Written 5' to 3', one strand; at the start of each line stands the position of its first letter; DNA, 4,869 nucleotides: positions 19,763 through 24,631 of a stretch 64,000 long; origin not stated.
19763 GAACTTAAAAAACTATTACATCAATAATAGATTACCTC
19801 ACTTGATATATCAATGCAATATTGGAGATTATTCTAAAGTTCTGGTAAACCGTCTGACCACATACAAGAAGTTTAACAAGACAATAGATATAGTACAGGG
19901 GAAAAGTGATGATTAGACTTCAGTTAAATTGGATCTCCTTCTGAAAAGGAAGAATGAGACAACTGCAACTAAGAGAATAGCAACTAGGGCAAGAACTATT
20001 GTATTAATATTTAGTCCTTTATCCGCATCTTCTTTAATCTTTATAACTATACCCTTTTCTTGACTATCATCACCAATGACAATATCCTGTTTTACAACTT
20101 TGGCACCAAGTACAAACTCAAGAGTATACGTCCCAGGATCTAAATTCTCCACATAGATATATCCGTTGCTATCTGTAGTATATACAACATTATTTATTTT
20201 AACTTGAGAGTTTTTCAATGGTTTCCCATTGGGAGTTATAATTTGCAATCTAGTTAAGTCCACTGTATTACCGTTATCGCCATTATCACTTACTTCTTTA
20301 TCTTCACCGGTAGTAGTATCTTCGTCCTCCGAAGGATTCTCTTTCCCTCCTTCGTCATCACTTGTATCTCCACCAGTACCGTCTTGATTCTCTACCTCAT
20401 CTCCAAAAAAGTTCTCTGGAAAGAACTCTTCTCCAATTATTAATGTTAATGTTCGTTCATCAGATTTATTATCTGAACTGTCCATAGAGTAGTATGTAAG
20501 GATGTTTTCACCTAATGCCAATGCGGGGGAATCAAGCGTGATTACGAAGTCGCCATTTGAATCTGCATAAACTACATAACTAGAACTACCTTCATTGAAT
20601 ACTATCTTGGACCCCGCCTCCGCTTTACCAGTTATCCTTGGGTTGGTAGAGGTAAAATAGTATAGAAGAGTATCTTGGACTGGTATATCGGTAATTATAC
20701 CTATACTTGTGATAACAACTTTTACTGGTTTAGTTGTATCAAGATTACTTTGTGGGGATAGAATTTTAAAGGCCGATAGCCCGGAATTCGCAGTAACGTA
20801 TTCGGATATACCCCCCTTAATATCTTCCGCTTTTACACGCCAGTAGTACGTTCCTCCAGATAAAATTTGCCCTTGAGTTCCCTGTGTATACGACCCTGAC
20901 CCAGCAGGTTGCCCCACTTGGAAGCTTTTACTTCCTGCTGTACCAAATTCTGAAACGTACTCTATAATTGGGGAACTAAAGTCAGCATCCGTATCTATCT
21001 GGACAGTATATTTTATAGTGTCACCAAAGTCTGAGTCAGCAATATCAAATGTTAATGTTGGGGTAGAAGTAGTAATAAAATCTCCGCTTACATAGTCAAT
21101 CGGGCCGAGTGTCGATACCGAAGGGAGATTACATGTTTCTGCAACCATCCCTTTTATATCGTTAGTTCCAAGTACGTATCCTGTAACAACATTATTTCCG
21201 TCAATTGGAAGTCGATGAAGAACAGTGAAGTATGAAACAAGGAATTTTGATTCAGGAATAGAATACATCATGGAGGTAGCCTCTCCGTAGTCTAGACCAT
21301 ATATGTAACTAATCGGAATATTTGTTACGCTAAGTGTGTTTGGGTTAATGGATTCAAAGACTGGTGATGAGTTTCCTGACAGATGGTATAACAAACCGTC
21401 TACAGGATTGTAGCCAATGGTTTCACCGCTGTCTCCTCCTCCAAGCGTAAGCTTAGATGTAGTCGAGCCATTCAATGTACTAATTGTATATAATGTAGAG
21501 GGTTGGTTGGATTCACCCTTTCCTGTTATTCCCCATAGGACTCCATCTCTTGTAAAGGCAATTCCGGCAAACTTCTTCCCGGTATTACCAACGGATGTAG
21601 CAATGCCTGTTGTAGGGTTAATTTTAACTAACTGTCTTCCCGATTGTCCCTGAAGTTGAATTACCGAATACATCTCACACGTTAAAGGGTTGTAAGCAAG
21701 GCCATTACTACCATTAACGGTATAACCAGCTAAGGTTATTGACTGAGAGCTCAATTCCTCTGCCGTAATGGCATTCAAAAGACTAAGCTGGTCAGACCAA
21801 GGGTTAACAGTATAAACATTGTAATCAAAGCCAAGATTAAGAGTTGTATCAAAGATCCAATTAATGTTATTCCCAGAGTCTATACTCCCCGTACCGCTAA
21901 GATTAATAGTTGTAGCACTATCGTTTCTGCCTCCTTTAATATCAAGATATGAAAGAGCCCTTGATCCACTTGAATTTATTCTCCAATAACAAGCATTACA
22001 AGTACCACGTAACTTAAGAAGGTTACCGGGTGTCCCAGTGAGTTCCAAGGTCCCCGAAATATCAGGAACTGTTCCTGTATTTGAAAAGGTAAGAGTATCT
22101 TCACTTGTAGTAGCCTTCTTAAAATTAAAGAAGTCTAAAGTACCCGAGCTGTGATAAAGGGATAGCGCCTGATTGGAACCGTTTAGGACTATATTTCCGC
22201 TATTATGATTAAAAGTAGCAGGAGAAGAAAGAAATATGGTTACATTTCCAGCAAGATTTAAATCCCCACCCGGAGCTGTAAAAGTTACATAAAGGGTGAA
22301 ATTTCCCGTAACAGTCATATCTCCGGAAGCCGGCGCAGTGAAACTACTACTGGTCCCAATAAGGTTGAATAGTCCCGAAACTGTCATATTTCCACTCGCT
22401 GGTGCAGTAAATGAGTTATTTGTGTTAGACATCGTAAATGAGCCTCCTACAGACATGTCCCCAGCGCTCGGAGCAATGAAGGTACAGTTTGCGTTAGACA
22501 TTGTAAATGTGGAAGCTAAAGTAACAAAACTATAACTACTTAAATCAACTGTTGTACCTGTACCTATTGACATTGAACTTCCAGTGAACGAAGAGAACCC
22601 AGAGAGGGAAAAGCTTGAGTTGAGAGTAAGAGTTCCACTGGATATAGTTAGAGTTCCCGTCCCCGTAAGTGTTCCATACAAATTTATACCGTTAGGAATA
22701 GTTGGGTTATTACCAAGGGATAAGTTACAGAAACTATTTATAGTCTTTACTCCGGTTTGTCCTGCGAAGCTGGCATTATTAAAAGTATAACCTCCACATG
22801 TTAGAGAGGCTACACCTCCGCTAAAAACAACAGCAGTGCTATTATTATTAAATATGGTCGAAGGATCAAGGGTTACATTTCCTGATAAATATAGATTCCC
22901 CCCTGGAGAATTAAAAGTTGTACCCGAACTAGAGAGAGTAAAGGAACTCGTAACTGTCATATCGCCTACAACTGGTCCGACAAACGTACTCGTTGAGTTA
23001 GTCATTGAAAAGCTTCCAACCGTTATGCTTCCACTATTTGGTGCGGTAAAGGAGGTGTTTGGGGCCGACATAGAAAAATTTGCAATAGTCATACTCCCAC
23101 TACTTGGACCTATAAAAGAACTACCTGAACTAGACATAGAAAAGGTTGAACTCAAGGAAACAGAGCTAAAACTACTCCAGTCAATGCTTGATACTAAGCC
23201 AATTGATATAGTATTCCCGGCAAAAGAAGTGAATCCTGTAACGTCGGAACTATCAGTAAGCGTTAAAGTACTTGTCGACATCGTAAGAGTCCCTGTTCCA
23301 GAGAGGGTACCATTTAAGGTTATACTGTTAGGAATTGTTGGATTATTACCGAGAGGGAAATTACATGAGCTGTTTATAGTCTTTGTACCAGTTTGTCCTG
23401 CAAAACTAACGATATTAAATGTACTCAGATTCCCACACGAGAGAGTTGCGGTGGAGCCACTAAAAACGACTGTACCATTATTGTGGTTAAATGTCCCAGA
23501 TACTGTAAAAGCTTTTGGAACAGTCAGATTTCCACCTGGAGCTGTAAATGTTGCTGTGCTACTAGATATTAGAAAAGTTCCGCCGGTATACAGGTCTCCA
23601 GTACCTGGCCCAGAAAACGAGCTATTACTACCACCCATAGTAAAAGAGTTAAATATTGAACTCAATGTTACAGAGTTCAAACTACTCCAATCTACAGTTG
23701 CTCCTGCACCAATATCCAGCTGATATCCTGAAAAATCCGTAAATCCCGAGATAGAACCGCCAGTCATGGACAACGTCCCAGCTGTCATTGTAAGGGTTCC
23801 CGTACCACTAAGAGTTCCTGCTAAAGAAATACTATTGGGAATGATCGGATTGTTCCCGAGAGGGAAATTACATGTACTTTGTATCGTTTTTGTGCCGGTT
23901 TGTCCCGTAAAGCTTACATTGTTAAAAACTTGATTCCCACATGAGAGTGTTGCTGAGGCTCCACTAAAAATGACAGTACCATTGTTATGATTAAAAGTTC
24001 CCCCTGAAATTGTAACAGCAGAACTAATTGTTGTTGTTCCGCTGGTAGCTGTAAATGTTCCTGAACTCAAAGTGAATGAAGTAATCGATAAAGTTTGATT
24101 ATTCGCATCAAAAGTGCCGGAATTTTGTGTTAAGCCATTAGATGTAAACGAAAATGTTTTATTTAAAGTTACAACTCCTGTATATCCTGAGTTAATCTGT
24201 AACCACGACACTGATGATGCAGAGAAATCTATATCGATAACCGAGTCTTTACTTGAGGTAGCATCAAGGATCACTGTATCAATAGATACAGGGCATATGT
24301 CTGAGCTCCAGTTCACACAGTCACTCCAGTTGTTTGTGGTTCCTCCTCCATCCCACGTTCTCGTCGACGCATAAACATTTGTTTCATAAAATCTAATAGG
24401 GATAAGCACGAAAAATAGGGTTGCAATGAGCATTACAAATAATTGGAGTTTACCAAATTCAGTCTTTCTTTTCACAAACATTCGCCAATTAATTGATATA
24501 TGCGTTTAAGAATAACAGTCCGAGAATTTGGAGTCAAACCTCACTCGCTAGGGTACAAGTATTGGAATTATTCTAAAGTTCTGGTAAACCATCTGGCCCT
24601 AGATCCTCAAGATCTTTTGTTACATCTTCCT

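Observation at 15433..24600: Tandem duplication of a giant surface-protein gene cassette with diverged N-terminal domains and conserved C-terminal module and flanks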

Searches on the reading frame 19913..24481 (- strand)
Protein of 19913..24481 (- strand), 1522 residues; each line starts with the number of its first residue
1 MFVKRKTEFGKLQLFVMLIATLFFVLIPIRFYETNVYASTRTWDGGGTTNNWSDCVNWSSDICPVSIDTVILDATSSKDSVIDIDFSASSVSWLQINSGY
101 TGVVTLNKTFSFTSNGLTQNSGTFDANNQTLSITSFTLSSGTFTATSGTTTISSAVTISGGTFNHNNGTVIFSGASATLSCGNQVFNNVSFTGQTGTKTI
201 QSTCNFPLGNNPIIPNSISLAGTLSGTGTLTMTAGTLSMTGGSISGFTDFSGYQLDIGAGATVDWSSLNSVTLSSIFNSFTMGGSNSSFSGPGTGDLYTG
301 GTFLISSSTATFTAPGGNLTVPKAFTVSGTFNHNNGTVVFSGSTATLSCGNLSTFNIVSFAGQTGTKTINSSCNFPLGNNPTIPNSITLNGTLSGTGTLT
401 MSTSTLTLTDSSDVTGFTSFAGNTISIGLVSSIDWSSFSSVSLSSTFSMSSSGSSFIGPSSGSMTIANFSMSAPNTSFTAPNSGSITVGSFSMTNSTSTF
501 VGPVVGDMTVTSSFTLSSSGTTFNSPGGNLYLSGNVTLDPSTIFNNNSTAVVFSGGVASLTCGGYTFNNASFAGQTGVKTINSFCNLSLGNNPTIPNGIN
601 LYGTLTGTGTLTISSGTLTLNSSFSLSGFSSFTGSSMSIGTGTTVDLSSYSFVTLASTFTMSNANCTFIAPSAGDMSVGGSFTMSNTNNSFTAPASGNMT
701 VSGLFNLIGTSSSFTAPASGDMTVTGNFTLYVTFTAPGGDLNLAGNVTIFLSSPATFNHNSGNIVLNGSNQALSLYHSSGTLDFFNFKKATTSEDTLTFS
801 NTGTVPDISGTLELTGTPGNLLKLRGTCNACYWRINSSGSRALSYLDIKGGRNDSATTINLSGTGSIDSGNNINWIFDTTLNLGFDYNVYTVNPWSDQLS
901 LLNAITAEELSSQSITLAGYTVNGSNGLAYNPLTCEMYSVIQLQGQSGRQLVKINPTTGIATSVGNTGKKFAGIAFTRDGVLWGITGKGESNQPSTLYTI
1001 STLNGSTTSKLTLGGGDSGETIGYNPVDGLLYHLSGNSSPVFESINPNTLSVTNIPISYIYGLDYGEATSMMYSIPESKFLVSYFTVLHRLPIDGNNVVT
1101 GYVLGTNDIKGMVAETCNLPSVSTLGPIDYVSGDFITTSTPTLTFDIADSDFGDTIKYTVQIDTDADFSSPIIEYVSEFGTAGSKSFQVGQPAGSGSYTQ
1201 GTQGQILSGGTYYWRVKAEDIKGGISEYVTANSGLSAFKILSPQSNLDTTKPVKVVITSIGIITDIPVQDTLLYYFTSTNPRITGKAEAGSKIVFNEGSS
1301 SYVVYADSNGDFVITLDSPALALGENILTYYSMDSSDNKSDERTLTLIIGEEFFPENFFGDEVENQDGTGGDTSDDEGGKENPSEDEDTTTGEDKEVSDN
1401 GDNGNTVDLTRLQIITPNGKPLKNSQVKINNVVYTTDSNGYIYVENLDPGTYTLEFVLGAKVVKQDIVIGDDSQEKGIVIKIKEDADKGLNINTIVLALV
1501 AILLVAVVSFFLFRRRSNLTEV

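Call 11: search_protein_families(library=pfam, proteins=[window:19916-24481:-], max_evalue=0.01)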
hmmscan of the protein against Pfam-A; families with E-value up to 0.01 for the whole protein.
window:19916-24481:- (1522 aa): 4 families
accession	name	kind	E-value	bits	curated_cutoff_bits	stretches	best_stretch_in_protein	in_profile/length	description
PF17936.7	Big_6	-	2e-06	28.4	27.6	1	1279-1346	13-80/83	Bacterial Ig domain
PF13620.12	CarboxypepD_reg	-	0.001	19.8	32.3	1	1413-1456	5-54/82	Carboxypeptidase regulatory-like domain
PF14292.12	SusE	-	0.0011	19.6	25.2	1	1138-1187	30-79/106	SusE outer membrane protein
PF17802.7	SpaA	-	0.0072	16.9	23.1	1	1419-1455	13-57/91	Prealbumin-like fold domain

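Call 17: find_encoding_contigs(protein=window:19913-24481:-, flank=10000, max_places=10)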
Protein window:19913-24481:- (1522 aa): 1 contig read that carries it; 1 place shown.
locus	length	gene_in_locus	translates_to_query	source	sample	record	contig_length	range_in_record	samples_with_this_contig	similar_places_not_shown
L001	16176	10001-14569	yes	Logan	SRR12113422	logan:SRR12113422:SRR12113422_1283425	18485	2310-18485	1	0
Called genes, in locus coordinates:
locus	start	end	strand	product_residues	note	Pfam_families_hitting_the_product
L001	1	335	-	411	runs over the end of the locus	PF01943:Polysacc_synt, PF13440:Polysacc_synt_3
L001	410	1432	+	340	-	PF01370:Epimerase, PF04321:RmlD_sub_bind, PF16363:GDP_Man_Dehyd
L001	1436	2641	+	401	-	PF20706:GT4-conflict (weak), PF00534:Glycos_transf_1, PF13692:Glyco_trans_1_4, PF13524:Glyco_trans_1_2 (faint)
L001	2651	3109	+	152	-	PF04306:DUF456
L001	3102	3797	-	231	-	-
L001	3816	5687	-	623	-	PF01551:Peptidase_M23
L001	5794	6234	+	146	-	-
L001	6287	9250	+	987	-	PF07517:SecA_DEAD, PF01043:SecA_PP_bind, PF21090:P-loop_SecA, PF07516:SecA_SW, PF02810:SEC-C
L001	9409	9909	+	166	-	-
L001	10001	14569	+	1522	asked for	PF17936:Big_6 (faint)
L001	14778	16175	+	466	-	?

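Call 52: search_protein_families(library=ncbifam, proteins=[window:19916-24481:-], max_evalue=0.01)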
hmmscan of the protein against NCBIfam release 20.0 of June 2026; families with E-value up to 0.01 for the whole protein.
window:19916-24481:- (1522 aa): 0 families

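Call 53: search_solved_structures(query=window:19916-24481:-, max_evalue=0.01)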
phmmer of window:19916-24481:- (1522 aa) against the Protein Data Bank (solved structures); distinct sequences matched with E-value up to 0.01: 0.

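Call 82: list_cluster_members(proteins=[window:19916-24481:-, window:15484-19704:-, window:15484-19713:-, window:24576-25073:-])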
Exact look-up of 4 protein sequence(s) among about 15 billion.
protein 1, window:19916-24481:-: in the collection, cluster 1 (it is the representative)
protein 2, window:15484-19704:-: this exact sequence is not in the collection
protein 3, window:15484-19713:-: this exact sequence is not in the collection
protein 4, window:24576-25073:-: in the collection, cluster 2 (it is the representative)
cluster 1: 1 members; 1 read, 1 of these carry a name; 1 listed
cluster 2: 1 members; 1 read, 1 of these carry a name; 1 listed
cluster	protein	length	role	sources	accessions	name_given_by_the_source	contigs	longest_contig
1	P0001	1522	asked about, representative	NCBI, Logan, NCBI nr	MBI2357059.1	hypothetical protein HYV12_03365 [Candidatus Dojkabacteria bacterium] | hypothetical protein [Candidatus Dojkabacteria bacterium]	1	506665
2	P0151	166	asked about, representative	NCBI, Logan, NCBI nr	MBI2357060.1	hypothetical protein HYV12_03370 [Candidatus Dojkabacteria bacterium] | hypothetical protein [Candidatus Dojkabacteria bacterium]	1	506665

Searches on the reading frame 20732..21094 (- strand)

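Call 76: search_protein_families(library=pfam, proteins=[window:20732-21094:-], max_evalue=1)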
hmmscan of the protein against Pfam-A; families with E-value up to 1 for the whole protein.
window:20732-21094:- (121 aa): 2 families
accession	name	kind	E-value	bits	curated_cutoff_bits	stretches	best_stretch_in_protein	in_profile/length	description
PF14292.12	SusE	-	1.5e-05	25.5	25.2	1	9-58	30-79/106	SusE outer membrane protein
PF25788.1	Ig_Rha78A_N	-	0.062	14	27.4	1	7-99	15-93/105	Rha78A-like, N-terminal immunoglobulin domain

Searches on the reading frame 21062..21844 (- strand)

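Call 76: search_protein_families(library=pfam, proteins=[window:21062-21844:-], max_evalue=1)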
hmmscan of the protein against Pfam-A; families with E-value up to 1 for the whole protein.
window:21062-21844:- (261 aa): 2 families
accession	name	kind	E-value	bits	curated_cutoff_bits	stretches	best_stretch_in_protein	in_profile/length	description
PF21959.2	DUF6923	-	2e-06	28.2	27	1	22-188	13-179/234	Repeat of unknown function (DUF6923)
PF14339.12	DUF4394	-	0.0001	22.2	29.6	1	39-95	170-229/230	Domain of unknown function (DUF4394)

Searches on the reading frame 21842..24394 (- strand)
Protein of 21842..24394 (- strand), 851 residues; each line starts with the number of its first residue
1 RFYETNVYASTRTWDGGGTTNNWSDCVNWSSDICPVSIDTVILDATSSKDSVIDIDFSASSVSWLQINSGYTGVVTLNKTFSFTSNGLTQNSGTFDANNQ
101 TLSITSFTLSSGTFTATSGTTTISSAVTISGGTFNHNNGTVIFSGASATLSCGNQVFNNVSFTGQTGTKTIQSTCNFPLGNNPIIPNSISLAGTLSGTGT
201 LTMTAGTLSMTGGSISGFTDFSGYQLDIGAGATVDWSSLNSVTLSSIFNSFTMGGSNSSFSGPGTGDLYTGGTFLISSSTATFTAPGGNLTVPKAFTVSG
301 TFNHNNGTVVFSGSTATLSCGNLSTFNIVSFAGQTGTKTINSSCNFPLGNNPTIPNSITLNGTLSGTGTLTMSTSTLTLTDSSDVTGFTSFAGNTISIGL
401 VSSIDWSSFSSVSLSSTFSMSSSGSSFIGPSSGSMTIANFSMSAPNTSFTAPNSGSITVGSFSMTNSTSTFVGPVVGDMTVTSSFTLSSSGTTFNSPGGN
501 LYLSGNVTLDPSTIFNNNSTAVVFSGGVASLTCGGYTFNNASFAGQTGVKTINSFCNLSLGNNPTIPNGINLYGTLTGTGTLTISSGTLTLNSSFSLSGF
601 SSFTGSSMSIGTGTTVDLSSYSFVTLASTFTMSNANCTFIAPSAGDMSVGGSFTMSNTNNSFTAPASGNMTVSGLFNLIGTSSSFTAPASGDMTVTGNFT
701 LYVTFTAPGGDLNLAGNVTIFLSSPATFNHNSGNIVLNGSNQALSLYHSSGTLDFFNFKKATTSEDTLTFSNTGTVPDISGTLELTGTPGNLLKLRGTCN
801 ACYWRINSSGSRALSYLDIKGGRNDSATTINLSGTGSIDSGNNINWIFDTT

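Call 86: predict_structure(protein=window:21842-24394:-)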
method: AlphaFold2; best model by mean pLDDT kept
length: 851 residues; sequences in the alignment: 1
mean_pLDDT: 63.4   pTM: 0.49
mean pLDDT of the five models: 63.4, 62.8, 60.1, 52.5, 39.6
residues with pLDDT >= 90: 4; 70-90: 289; 50-70: 424; < 50: 134
segments of 3 or more residues with pLDDT < 50: 1-37, 48-50, 213-219, 241-243, 332-334, 723-725, 740-742, 748-752, 771-776, 796-801, 811-813, 820-847, 849-851
pLDDT, mean of each block of 10 residues (from residue 1): 27 32 33 44 56 57 73 71 73 74 79 73 71 66 63 54 54 54 55 56 66 45 71 72 54 80 66 74 72 68 65 58 51 54 58 66 71 64 67 68 72 79 81 82 85 81 82 84 82 77 82 65 70 70 60 65 68 68 63 62 71 70 71 71 70 70 70 66 66 65 61 63 53 59 50 53 51 47 53 50 52 50 44 43 44 42
secondary structure, 60 per line:
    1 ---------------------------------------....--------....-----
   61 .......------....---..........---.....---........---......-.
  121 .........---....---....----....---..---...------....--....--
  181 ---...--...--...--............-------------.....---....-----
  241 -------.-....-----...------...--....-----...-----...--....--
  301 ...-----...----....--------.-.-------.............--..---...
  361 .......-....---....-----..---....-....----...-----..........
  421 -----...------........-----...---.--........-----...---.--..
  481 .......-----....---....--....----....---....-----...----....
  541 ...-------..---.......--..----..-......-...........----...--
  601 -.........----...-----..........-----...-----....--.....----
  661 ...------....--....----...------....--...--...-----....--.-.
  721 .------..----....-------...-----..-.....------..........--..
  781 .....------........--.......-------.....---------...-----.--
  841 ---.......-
elements in order (helices of 4 or more, strands of 3 or more residues): E40-43 E52-55 E61-67 E74-77 E81-90 E94-98 E102-109 E113-118 E120-129 E133-136 E140-143 E148-151 E160-162 E169-172 E175-178 E184-186 E189-191 E194-196 E199-210 E224-228 E232-235 E250-253 E259-261 E268-270 E273-276 E282-284 E290-292 E295-298 E301-303 E309-311 E316-319 E338-350 E358-367 E369-372 E376-379 E390-393 E395-398 E403-405 E411-420 E426-428 E435-442 E448-450 E457-464 E470-472 E479-487 E493-496 E500-503 E506-509 E514-517 E521-524 E530-532 E537-543 E556-562 E574-579 E581-591 E596-598 E602-610 E615-617 E623-632 E638-640 E646-649 E652-656 E661-663 E670-673 E676-679 E684-686 E693-696 E699-701 E704-706 E712-715 E734-737 E745-747 E756-760 E767-776 E779-785 E792-799 E802-808 E816-820 E830-832 E844-850

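Call 88: fold_search(model_id=the predicted structure, library=pdb)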
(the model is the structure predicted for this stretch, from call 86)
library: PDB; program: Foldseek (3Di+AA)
matches with E <= 10: 47; with E <= 0.001: 0
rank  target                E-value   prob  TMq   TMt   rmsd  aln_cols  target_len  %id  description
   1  1wxr                  1.3e-02  0.23  0.14  0.12  23.0      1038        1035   10  Crystal structure of Heme Binding protein, an autotransporter hemoglobine protease from pathogenic Escherichia coli (released 2005-03-01)
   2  7koh_A                4.8e-02  0.14  0.13  0.17  23.3       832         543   11  Crystal structure of antigen 43 from Escherichia coli EDL933 (released 2022-03-09)
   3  8vbb_A                6.4e-02  0.35  0.23  0.20  16.9      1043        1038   15  The secreted adhesin EtpA of Enterotoxigenic Escherichia coli in complex with the mouse mAb 1G05 (released 2024-09-04)
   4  3ak5_A                1.3e-01  0.14  0.14  0.13  18.3       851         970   11  Hemoglobin protease (Hbp) passenger missing domain-2 (released 2010-10-06)
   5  3ak5_C                1.7e-01  0.10  0.14  0.13  22.3       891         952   11  Hemoglobin protease (Hbp) passenger missing domain-2 (released 2010-10-06)
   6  4kh3                  2.1e-01  0.13  0.13  0.18  22.2       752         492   13  Structure of a bacterial self-associating protein (released 2014-01-15)
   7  3sze                  2.6e-01  0.06  0.11  0.10  25.8       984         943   11  Crystal structure of the passenger domain of the E. coli autotransporter EspP (released 2011-10-12)
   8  7koh_D                5.3e-01  0.07  0.12  0.16  24.1       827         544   12  Crystal structure of antigen 43 from Escherichia coli EDL933 (released 2022-03-09)
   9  3syj                  5.3e-01  0.07  0.13  0.12  25.6       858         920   11  Crystal structure of the Haemophilus influenzae Hap adhesin (released 2011-08-24)
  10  7koh_B                5.3e-01  0.06  0.14  0.17  21.0       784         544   12  Crystal structure of antigen 43 from Escherichia coli EDL933 (released 2022-03-09)
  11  9mne_A                1.0e+00  0.09  0.19  0.18  20.7       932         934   11  Crystal structure of enteropathogenic Escherichia coli EspC (released 2025-10-29)
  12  7ko9                  1.1e+00  0.06  0.12  0.17  23.9       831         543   12  Crystal structure of antigen 43 from uropathogenic Escherichia coli UTI89 (released 2022-03-09)
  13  9mne_B                1.6e+00  0.03  0.13  0.12  23.2       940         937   11  Crystal structure of enteropathogenic Escherichia coli EspC (released 2025-10-29)
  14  6p5t_A                1.7e+00  0.04  0.15  0.16  26.8       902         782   13  Surface-layer (S-layer) RsaA protein from Caulobacter crescentus bound to strontium and iodide (released 2020-01-15)
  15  5gkd_A                1.8e+00  0.03  0.13  0.15  37.1       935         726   11  Structure of PL6 family alginate lyase AlyGC (released 2017-02-08)
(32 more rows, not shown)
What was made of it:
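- On Autotransporter-type / pectate-lyase-type beta-helix adhesin (head of gene B): The best Foldseek hits (Hbp, Ag43, EtpA) have E 0.013-0.06 and TM <= 0.23 (call 86, 88).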
